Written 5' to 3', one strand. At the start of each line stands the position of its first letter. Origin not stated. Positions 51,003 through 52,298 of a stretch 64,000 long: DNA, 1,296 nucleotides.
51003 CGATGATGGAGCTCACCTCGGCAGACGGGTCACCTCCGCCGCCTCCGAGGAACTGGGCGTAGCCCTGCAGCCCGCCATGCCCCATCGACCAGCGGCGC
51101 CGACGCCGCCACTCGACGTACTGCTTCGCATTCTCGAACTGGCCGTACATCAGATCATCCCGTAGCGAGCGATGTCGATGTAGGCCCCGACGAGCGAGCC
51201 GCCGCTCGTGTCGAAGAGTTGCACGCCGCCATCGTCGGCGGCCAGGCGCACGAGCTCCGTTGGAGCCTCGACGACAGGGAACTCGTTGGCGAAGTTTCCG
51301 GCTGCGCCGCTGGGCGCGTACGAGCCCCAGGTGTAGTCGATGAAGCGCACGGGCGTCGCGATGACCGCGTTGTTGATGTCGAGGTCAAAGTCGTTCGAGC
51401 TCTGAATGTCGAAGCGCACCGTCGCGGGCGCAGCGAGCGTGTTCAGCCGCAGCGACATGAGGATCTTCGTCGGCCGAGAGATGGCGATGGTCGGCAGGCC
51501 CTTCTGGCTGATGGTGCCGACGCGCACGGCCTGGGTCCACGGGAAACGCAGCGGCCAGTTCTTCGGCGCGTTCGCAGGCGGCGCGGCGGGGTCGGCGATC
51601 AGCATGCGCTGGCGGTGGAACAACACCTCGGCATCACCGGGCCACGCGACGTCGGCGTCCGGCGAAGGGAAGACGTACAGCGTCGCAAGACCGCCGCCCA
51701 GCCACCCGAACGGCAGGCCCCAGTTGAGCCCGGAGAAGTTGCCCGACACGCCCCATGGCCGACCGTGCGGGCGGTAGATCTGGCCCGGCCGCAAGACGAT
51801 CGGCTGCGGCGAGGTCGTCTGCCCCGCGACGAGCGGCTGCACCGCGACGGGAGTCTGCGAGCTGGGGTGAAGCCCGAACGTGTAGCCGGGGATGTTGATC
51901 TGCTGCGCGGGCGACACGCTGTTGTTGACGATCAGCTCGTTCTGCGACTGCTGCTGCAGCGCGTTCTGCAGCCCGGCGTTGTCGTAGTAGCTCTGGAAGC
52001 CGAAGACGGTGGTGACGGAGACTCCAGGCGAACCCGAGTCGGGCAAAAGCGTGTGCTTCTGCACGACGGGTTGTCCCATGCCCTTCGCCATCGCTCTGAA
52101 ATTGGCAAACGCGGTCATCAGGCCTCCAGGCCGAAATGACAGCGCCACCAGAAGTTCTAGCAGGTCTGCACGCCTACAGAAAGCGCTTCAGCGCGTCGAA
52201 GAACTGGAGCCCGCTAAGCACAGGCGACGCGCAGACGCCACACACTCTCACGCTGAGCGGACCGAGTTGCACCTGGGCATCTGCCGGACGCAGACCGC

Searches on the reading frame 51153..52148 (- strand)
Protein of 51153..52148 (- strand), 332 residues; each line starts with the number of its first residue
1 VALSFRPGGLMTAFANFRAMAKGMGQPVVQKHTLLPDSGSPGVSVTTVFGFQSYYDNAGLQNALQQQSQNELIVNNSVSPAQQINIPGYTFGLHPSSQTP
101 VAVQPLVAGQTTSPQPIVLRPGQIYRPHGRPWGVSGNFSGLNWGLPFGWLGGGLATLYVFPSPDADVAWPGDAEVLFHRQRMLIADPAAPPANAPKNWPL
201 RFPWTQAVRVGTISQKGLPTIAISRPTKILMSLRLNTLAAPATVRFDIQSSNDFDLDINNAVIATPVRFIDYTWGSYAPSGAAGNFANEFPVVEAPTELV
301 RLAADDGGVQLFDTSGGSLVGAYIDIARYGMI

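Call 12: search_protein_families(library=pfam, proteins=[window:51153-52148:-], max_evalue=0.01)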
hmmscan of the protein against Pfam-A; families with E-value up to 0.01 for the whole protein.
window:51153-52148:- (332 aa): 0 families

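Call 13: search_protein_families(library=phrogs, proteins=[window:51153-52148:-], max_evalue=0.001)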
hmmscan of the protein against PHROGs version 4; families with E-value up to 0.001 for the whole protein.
window:51153-52148:- (332 aa): 0 families

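Call 38: find_homologous_proteins(query=window:51153-52148:-, max_evalue=0.001)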
Query window:51153-52148:- (332 aa): 195 proteins with E <= 0.001 among 4582 candidates; the best 120 are listed.
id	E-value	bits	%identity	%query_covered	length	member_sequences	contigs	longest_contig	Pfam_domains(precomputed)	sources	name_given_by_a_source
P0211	1.5e-214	729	100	97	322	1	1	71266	-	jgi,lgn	jgi:hypothetical protein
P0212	1.7e-145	502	69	97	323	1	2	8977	-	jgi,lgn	jgi:hypothetical protein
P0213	2.5e-142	492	66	97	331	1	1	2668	-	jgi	jgi:hypothetical protein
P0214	4.8e-139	481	67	96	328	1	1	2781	-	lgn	-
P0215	1.2e-138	480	66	97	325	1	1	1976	-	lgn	-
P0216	3.3e-137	475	68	97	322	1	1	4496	-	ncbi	-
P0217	4.6e-127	442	61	97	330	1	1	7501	-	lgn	-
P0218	2.8e-125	436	62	97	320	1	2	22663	-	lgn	-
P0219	1.1e-124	434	64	97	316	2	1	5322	-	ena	-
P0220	1.5e-124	434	63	96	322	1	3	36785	-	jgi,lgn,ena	-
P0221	1.5e-124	433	62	96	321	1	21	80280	-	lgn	-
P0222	8.9e-122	424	60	97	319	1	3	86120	-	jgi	jgi:hypothetical protein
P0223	1.5e-121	424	61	97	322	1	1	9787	-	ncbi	-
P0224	1.7e-121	423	61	97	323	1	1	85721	-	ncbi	-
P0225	4.8e-121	422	62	97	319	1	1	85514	-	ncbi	-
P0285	1.7e-99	351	51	95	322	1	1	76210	-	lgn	-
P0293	2.8e-94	334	52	97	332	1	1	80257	-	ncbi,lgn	-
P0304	9.1e-89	316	49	99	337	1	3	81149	-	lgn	-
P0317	8.9e-85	303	48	97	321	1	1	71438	-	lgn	-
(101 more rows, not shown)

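Call 39: find_encoding_contigs(protein=P0224, flank=10000, max_places=1)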
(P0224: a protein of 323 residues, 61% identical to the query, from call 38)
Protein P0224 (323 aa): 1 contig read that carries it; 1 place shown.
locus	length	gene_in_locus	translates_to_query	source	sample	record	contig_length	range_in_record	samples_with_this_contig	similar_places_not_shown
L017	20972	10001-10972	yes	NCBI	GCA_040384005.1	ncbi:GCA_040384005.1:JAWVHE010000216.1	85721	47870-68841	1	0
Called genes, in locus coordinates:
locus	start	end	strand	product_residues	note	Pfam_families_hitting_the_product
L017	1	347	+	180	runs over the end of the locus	-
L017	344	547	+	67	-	-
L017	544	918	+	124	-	-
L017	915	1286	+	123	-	-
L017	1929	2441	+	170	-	-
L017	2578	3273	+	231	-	-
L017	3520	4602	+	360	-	-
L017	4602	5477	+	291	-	-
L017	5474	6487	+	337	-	-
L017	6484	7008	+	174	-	-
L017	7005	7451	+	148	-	-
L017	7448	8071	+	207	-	-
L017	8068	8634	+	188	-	-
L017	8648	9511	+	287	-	-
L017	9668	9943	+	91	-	-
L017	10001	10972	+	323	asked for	-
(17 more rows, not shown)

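Call 40: find_encoding_contigs(protein=P0293, flank=10000, max_places=1)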
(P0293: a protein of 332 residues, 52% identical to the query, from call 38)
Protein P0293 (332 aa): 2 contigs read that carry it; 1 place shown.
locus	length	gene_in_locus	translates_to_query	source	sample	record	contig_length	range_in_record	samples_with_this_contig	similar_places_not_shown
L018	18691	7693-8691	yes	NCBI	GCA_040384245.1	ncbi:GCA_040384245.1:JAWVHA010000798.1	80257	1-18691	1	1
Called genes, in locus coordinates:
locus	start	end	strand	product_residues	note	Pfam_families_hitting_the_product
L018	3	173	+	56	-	?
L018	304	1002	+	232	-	-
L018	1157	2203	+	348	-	-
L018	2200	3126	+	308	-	-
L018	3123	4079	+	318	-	-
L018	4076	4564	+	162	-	-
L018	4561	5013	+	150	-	-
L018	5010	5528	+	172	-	-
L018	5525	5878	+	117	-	-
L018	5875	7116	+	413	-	-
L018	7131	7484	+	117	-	-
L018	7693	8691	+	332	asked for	-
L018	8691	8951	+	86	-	-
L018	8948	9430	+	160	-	-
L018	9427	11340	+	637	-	PF00657:Lipase_GDSL (weak), PF13472:Lipase_GDSL_2, PF17182:OSK (faint)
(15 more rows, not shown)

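Call 41: find_encoding_contigs(protein=P0222, flank=10000, max_places=1)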
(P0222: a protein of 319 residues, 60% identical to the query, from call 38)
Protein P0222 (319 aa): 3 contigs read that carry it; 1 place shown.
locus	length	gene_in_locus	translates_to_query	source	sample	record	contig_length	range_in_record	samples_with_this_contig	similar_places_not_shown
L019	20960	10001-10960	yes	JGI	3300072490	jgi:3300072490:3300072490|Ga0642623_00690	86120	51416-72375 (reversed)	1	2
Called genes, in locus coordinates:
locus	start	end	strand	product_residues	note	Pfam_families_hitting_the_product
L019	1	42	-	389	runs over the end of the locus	-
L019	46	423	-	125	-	-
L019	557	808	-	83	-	-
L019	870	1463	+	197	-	-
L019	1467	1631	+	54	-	-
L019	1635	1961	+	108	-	-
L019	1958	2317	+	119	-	-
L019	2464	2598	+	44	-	-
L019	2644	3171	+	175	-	-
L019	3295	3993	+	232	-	-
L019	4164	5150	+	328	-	-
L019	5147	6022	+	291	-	-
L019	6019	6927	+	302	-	-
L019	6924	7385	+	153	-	-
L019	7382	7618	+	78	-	-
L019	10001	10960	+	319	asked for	-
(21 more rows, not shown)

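Call 42: find_encoding_contigs(protein=P0225, flank=10000, max_places=1)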
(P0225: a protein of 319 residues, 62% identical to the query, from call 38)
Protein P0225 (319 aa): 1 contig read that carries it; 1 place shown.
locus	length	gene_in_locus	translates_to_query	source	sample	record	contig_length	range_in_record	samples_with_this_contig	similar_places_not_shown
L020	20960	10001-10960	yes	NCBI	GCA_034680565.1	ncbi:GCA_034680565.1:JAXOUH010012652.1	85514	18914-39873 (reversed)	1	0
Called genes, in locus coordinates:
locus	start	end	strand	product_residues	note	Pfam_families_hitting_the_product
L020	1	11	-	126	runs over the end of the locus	-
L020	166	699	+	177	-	-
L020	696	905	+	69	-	-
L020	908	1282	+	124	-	-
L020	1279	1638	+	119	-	-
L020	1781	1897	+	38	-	-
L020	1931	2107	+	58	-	-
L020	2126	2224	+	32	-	-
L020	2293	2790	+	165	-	-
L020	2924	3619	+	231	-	-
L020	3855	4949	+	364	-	-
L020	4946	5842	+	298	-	-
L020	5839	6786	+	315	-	-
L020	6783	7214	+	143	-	-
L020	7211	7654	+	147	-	-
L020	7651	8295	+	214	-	-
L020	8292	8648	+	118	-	-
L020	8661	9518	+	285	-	-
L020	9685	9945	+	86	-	-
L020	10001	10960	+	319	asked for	-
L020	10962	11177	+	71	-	-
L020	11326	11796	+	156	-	-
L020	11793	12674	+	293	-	-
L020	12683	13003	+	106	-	-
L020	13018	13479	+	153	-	-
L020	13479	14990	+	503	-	-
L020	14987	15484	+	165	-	-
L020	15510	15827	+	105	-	-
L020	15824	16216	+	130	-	-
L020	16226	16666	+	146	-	-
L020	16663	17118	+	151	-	-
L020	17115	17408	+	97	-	-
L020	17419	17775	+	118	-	-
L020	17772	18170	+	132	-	-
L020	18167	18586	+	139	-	-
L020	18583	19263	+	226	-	-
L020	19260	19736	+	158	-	PF02557:VanY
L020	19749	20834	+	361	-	-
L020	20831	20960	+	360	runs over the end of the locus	-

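Call 45: find_encoding_contigs(protein=P0304, flank=10000, max_places=1)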
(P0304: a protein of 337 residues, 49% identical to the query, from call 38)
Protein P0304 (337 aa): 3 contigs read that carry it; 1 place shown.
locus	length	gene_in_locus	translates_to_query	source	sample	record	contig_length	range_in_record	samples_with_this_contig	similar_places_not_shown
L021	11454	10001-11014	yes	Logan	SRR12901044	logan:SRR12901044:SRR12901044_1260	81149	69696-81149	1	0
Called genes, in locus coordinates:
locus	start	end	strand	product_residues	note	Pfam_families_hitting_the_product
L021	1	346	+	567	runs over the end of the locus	PF05731:TROVE, PF25045:vWA_Ro60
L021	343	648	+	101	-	-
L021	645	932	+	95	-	-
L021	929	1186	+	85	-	-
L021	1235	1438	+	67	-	PF00313:CSD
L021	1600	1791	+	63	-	-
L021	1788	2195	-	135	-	-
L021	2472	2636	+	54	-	-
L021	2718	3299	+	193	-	-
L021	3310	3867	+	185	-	-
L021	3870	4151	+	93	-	-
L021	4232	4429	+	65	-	-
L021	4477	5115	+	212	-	-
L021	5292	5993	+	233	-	-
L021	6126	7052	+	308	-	-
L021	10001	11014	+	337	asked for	-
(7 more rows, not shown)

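Call 46: find_encoding_contigs(protein=P0317, flank=10000, max_places=1)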
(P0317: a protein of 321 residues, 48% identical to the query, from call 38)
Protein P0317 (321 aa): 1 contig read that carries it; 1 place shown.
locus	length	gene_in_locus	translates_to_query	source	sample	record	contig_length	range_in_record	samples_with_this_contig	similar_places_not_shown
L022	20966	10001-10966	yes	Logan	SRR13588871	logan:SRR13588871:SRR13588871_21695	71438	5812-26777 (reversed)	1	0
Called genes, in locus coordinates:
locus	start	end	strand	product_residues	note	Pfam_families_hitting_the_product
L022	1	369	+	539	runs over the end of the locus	-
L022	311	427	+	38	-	-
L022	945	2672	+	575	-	PF05731:TROVE, PF25045:vWA_Ro60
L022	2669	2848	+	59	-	-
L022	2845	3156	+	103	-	-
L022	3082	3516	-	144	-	-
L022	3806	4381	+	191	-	-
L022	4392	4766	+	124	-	-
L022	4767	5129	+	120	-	-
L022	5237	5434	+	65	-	-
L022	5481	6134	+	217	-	-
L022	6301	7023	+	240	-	-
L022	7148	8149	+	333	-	-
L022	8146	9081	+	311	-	-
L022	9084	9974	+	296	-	-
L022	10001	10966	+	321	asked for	-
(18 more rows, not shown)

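Call 47: find_encoding_contigs(protein=P0285, flank=10000, max_places=1)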
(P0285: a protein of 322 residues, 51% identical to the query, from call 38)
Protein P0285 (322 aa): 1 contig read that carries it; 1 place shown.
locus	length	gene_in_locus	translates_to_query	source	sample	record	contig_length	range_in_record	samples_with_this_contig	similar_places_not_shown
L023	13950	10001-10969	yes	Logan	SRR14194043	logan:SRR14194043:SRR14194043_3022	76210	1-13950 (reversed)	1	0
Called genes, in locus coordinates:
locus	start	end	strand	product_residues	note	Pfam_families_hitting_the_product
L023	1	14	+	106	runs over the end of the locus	-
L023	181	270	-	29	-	-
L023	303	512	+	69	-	PF24730:DUF7682 (weak)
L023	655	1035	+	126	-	-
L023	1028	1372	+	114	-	-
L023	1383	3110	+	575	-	-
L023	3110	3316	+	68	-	-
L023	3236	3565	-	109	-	-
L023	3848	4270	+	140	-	-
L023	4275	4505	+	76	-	-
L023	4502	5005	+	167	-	-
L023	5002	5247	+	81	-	-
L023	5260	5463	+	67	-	-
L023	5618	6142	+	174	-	-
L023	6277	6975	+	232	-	-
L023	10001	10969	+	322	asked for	-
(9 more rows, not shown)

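Call 92: search_protein_families(library=pfam, proteins=[L020:19749-20831:+], max_evalue=0.01)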
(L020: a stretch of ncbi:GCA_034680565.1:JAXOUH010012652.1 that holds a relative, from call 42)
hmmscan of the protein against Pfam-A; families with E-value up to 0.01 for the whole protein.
L020:19749-20831:+ (361 aa): 0 families
